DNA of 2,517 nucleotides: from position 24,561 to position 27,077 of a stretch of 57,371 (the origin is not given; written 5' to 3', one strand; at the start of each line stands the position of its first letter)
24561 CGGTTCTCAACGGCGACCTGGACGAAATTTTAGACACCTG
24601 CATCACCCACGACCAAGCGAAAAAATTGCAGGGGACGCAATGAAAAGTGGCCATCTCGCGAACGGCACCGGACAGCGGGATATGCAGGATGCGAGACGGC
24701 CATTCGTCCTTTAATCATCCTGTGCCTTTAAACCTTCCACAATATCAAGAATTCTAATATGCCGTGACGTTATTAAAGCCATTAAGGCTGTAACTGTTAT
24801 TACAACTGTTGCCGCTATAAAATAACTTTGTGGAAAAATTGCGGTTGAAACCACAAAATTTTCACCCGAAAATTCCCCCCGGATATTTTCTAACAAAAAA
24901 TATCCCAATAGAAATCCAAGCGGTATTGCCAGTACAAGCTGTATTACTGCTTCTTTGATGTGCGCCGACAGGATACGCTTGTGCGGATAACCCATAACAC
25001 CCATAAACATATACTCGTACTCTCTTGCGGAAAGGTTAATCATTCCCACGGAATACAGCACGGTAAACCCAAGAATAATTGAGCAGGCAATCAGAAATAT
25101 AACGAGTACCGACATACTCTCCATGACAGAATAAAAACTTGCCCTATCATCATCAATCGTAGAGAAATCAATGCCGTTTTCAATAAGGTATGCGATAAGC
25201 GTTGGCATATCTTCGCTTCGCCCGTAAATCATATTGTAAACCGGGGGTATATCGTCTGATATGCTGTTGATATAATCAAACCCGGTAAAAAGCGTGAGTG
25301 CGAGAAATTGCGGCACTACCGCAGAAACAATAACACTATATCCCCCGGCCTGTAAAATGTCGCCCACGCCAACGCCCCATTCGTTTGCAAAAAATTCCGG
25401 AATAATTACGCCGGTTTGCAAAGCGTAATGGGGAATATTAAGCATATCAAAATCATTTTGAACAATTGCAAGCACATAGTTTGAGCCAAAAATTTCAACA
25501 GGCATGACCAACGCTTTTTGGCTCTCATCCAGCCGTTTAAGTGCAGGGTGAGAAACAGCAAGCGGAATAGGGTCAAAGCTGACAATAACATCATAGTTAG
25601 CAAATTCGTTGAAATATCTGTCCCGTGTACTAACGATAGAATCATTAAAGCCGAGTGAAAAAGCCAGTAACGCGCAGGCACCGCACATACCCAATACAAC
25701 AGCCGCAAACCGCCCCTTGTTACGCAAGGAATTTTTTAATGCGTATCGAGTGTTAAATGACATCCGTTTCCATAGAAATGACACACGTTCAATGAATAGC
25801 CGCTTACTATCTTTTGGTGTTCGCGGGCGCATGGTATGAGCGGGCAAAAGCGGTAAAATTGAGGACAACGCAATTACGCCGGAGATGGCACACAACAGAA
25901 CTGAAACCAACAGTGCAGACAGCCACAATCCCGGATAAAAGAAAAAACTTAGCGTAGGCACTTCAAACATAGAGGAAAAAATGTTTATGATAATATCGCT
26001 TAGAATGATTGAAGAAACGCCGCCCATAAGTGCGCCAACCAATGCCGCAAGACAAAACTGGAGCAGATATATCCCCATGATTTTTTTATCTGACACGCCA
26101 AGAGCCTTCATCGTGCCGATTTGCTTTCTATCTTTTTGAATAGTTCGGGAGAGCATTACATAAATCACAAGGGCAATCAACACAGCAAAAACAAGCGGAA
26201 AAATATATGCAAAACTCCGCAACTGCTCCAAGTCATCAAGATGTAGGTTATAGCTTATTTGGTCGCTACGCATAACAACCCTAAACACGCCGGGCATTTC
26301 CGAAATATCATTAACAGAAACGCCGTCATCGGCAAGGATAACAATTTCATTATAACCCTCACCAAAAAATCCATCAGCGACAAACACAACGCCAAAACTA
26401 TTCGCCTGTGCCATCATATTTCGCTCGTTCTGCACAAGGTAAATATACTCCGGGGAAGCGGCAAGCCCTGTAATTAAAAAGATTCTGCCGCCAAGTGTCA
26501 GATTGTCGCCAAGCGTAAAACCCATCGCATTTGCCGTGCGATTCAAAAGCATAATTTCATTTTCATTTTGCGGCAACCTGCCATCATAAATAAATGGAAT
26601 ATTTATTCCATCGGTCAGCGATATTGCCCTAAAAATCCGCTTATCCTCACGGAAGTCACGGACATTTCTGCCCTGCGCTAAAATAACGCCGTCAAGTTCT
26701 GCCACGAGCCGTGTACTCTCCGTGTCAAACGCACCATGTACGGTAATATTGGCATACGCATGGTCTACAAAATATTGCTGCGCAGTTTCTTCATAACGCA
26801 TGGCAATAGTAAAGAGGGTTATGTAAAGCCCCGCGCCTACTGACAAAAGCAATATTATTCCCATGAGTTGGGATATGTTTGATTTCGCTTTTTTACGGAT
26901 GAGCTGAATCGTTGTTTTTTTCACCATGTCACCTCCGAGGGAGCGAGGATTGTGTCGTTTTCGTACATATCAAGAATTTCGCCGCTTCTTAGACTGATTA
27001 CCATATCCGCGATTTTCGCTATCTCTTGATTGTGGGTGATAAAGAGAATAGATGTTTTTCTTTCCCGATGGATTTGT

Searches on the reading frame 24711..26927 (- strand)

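Call 56: search_protein_families(library=pfam, proteins=[window:24711-26927:-], max_evalue=0.00001)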
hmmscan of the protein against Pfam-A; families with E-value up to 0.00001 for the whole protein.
window:24711-26927:- (738 aa): 1 family
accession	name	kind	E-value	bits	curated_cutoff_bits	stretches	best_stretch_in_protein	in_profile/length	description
PF02687.27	FtsX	-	2.1e-24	86.3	25.5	2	242-357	2-115/120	FtsX-like permease C-terminal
